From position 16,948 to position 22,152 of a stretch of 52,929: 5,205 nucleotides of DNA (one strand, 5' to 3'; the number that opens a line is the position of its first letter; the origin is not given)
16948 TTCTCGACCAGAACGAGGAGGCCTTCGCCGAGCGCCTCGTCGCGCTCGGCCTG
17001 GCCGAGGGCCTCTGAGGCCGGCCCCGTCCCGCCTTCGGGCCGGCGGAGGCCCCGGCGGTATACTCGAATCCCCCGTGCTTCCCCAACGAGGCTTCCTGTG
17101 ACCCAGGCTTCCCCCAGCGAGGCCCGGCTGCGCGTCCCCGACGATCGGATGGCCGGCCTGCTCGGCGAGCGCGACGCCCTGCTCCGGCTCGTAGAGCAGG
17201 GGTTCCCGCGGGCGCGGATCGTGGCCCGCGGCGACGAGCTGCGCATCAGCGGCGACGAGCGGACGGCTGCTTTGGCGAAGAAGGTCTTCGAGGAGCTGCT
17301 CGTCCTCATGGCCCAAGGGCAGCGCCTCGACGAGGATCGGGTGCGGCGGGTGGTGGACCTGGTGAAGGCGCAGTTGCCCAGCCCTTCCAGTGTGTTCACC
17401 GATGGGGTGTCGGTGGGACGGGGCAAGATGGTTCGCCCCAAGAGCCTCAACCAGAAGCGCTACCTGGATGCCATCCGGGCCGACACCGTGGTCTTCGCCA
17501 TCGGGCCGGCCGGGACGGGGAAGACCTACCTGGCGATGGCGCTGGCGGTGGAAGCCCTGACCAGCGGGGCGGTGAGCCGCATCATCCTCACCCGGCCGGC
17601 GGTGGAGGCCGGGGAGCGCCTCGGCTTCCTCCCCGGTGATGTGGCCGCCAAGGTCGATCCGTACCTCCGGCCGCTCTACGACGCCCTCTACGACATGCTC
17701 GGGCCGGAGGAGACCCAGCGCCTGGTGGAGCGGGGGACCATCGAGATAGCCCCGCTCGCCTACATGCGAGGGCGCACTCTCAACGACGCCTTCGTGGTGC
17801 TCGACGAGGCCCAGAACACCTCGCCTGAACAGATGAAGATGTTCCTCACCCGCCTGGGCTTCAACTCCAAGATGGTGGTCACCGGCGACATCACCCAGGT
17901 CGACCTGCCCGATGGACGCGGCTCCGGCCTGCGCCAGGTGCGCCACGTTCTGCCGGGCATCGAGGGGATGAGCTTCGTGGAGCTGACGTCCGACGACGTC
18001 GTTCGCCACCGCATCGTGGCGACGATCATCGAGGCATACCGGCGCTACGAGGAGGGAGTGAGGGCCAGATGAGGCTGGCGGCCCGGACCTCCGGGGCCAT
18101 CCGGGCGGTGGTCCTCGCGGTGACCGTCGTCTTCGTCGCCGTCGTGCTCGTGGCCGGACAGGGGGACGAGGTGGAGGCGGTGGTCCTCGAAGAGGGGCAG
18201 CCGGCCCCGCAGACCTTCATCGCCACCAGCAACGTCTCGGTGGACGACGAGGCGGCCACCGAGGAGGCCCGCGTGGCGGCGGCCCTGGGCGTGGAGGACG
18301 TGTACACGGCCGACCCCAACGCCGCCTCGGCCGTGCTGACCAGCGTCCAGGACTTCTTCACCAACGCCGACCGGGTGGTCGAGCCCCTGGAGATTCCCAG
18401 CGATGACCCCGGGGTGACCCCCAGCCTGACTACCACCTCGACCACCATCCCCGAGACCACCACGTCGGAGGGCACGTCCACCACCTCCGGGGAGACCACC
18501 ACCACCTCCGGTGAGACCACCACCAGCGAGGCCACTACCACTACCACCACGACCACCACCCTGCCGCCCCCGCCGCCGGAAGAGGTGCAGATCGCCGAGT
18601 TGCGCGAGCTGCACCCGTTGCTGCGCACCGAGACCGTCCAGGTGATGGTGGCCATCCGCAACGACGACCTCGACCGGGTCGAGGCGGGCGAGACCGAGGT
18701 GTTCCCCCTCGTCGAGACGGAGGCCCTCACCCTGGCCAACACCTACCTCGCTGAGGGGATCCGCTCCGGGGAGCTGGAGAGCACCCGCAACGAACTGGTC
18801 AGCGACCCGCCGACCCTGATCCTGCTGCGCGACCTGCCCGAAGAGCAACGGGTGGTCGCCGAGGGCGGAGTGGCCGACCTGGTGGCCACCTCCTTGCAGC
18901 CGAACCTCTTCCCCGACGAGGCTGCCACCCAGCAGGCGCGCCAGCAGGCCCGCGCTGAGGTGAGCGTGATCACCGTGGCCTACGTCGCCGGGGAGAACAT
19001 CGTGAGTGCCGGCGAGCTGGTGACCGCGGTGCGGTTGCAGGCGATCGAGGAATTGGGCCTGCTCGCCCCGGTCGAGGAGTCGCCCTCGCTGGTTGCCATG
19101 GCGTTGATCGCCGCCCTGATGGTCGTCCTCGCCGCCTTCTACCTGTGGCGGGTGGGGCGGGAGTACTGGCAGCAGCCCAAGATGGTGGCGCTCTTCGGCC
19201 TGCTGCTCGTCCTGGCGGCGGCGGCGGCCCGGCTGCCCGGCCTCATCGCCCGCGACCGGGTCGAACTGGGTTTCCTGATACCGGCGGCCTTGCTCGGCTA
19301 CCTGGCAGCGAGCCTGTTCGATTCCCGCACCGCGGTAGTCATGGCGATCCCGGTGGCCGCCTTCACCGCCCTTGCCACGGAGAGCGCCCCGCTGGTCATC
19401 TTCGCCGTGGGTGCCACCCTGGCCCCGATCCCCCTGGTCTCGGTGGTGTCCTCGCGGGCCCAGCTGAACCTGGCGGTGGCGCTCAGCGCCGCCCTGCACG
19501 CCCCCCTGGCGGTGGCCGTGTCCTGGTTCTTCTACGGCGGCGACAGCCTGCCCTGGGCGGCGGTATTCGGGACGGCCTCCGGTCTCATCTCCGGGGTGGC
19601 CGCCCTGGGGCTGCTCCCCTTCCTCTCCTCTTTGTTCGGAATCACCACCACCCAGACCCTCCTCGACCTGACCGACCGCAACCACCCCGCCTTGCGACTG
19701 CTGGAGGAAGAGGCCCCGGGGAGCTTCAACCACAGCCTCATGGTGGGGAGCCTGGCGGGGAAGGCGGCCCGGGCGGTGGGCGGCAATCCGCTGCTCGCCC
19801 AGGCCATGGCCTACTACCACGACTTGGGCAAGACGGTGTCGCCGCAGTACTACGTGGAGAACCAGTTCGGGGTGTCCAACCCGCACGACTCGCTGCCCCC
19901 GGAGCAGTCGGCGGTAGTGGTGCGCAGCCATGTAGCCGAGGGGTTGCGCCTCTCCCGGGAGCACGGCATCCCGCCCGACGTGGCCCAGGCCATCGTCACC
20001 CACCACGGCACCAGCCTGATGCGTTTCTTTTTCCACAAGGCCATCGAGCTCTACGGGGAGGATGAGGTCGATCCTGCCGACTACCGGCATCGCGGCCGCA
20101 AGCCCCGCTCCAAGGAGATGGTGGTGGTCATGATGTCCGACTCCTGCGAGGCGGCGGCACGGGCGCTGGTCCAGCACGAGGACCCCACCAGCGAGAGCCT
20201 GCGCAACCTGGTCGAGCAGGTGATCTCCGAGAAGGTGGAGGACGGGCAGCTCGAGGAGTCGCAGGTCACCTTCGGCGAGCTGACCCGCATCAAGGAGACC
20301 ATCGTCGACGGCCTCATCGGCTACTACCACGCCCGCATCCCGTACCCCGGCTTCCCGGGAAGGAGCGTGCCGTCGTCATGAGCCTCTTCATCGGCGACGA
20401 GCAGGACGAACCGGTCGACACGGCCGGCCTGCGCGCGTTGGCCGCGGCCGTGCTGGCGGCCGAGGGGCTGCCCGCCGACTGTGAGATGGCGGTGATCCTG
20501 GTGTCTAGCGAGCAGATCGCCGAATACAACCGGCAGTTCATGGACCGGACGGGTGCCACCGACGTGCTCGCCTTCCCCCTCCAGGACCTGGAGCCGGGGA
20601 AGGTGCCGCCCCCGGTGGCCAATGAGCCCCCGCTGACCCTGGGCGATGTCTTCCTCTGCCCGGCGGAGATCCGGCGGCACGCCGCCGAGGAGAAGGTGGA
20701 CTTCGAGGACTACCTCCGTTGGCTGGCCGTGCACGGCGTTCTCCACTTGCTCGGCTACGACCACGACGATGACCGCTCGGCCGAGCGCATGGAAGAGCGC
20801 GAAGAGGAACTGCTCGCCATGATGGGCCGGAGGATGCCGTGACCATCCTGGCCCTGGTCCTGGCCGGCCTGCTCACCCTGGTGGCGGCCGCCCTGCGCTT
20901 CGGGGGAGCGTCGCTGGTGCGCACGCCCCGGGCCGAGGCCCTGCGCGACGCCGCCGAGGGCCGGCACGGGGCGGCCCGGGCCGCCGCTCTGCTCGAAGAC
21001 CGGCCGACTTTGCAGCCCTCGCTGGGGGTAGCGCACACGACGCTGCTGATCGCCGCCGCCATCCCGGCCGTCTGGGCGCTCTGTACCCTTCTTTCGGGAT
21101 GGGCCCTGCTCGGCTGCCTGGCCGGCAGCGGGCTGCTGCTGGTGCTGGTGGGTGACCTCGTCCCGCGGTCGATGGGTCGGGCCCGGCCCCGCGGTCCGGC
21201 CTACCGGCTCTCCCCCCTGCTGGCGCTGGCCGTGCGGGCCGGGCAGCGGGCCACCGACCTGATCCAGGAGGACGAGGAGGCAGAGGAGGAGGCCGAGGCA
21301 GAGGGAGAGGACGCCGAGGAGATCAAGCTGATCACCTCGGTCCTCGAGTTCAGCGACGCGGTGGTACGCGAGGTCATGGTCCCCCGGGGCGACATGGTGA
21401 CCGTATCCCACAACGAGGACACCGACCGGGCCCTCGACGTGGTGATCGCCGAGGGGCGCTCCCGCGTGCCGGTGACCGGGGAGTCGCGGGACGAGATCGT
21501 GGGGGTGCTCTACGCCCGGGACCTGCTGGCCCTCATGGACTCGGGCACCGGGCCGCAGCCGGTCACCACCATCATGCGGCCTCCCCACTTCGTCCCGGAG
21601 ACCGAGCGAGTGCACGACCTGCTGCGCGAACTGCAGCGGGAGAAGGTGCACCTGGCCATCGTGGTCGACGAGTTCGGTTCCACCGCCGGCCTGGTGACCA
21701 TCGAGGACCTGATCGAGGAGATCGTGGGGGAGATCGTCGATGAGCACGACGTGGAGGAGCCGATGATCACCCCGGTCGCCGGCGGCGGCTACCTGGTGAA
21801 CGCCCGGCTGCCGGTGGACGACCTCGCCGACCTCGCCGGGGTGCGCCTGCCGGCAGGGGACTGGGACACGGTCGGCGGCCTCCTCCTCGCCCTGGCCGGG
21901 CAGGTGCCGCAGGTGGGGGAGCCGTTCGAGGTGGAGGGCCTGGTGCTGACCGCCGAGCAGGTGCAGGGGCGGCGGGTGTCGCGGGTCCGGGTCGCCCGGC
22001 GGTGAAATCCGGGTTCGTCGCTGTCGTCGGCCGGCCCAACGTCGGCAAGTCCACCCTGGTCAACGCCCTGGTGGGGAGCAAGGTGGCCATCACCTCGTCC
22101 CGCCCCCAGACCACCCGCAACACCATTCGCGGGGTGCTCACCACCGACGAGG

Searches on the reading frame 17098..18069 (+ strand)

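Call 67: search_protein_families(library=pfam, proteins=[window:17098-18069:+], max_evalue=0.0001)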
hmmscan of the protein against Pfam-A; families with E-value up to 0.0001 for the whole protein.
window:17098-18069:+ (324 aa): 5 families
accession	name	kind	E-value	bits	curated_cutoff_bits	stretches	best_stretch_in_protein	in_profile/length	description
PF02562.22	PhoH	-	1.2e-96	322.5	27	1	112-314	2-204/205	PhoH-like protein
PF13604.12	AAA_30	-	1.3e-08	35.2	27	1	118-296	5-150/191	AAA domain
PF13245.12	AAA_19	-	4.1e-07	30.7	25.1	1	124-268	6-129/134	AAA domain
PF01695.23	IstB_IS21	-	6.1e-07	29.6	24.1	1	64-160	29-123/238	IstB-like ATP binding protein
PF13401.12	AAA_22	-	3.1e-05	24.7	27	0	129-254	5-109/130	AAA domain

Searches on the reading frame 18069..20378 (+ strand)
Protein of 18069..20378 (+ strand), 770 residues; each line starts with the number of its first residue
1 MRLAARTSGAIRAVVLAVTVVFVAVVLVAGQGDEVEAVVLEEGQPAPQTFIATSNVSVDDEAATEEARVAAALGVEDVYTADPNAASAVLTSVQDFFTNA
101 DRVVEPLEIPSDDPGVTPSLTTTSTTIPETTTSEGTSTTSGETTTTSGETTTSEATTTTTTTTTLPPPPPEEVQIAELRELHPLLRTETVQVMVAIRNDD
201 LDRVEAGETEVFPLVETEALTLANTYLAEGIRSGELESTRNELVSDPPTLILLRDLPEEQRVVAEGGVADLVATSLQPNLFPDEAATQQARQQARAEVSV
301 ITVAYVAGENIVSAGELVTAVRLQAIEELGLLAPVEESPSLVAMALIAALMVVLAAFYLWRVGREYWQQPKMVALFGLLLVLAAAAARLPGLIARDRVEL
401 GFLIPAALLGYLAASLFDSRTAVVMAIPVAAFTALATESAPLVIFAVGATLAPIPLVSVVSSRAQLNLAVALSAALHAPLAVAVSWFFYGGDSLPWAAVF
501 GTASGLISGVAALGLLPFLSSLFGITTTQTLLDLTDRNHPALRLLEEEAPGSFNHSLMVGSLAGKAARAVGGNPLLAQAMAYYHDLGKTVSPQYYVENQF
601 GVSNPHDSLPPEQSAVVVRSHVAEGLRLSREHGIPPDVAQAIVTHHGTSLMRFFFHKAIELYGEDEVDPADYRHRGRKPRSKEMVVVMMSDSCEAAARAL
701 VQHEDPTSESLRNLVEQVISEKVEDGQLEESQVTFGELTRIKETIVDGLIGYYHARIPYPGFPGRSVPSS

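Call 67: search_protein_families(library=pfam, proteins=[window:18069-20378:+], max_evalue=0.0001)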
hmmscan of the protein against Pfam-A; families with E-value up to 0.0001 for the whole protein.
window:18069-20378:+ (770 aa): 3 families
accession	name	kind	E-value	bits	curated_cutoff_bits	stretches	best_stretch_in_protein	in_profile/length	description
PF07697.16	7TMR-HDED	-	4e-35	122.3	27.6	1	42-332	2-223/224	7TM-HD extracellular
PF07698.17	7TM-7TMR_HD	-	3.3e-20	73.3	29.4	1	340-527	3-190/190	7TM receptor with intracellular HD hydrolase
PF01966.28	HD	-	1.1e-13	51.9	22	1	553-695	2-115/116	HD domain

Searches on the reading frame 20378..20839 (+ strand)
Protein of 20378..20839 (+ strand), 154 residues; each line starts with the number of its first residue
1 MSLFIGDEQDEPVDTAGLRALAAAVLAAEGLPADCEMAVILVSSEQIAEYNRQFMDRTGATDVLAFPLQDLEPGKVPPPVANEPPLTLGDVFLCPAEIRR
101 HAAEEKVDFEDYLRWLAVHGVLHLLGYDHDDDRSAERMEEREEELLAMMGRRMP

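Call 67: search_protein_families(library=pfam, proteins=[window:20378-20839:+], max_evalue=0.0001)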
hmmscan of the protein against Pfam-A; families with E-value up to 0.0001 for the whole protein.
window:20378-20839:+ (154 aa): 1 family
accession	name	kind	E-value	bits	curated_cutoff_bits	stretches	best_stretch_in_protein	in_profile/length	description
PF02130.23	YbeY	-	9.9e-34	116.4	25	1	20-147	13-127/129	Endoribonuclease YbeY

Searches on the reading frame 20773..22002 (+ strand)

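Call 23: search_protein_families(library=pfam, proteins=[window:20773-22002:+], max_evalue=0.00001)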
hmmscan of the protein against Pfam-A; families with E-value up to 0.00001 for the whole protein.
window:20773-22002:+ (410 aa): 2 families
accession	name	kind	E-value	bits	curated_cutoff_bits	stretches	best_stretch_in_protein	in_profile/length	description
PF03471.22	CorC_HlyC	-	1.1e-18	67.4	27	1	335-409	3-79/81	Transporter associated domain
PF00571.33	CBS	-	3.9e-15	56.3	24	1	267-318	4-56/57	CBS domain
